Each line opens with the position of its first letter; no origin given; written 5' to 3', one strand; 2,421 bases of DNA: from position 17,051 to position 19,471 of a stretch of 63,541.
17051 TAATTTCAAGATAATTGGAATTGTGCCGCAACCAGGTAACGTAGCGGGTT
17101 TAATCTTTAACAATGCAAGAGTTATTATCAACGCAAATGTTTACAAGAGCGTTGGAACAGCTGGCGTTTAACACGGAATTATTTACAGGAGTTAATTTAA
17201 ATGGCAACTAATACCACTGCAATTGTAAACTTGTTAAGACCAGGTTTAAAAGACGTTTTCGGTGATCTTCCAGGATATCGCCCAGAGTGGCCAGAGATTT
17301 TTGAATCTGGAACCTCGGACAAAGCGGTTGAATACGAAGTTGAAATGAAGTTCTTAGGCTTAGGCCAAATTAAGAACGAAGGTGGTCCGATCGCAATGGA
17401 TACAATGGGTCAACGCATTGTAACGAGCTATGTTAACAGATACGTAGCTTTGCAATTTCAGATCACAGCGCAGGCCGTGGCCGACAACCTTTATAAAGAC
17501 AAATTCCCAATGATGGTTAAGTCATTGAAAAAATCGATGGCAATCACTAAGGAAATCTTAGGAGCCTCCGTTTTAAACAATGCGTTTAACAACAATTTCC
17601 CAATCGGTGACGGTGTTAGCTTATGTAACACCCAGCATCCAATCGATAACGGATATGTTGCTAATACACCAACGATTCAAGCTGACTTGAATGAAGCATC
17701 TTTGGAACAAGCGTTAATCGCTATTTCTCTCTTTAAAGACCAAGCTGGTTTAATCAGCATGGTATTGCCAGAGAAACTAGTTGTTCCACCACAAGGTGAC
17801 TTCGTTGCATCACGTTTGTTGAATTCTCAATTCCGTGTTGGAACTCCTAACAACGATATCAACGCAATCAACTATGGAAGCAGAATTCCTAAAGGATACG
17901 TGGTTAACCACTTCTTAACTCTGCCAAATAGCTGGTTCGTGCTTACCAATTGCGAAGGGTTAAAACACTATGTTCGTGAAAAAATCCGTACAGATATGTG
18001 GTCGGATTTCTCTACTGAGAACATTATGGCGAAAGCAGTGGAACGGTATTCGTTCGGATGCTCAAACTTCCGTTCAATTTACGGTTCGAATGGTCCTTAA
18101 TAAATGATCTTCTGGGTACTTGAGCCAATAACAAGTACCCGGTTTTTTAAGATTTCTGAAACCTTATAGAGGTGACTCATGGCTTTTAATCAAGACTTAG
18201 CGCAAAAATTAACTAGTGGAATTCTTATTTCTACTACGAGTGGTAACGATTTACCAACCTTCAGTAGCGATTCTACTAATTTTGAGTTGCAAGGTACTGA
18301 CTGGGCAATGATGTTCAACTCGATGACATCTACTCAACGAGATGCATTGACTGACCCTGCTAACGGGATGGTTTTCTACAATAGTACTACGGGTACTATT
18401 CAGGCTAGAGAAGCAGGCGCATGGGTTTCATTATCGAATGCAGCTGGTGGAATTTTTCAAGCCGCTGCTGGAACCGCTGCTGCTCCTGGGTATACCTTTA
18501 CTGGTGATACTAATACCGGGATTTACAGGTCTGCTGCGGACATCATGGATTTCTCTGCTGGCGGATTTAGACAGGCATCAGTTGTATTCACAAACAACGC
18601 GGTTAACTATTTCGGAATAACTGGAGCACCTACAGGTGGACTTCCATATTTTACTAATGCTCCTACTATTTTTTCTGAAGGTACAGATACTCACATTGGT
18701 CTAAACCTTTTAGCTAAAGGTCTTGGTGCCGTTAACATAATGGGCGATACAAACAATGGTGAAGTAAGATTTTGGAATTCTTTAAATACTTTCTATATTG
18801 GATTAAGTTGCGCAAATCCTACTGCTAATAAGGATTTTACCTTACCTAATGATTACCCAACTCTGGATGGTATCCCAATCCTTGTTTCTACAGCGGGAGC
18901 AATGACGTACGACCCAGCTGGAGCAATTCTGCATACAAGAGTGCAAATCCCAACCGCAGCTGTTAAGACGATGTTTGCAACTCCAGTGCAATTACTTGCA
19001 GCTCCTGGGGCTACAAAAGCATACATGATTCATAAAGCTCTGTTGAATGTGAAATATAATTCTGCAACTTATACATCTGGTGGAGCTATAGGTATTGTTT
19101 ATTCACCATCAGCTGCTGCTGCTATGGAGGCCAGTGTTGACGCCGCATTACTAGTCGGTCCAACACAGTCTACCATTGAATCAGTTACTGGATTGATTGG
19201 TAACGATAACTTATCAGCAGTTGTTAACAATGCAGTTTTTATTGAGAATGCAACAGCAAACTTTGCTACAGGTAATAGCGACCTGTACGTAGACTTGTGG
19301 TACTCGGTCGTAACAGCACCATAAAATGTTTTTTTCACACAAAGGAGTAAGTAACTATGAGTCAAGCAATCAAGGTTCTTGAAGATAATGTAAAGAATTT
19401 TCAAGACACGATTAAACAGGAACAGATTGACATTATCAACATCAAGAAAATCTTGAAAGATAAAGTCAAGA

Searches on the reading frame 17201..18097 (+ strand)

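Call 27: search_protein_families(library=phrogs, proteins=[window:17201-18097:+], max_evalue=0.001)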
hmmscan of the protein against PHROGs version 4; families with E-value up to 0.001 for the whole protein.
window:17201-18097:+ (299 aa): 3 families
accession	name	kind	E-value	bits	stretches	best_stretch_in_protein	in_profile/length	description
phrog_371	-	head and packaging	3.9e-09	37.2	0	160-219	232-291/303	major head protein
phrog_4523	-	head and packaging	5.4e-07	29.7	1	59-297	414-642/644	major head and protease protein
phrog_133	-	head and packaging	4.6e-05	23.2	1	61-222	438-586/668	head maturation protease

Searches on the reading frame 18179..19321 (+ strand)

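Call 27: search_protein_families(library=phrogs, proteins=[window:18179-19321:+], max_evalue=0.001)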
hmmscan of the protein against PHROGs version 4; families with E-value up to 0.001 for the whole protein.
window:18179-19321:+ (381 aa): 3 families
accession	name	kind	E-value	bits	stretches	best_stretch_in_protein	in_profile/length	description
phrog_14100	-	unknown function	1.3e-05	25.3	1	86-179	48-144/485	-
phrog_28766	-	tail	3e-05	23.6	1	83-133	211-262/472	tail fiber protein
phrog_29834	-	unknown function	0.00012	22.1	1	73-142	53-123/581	-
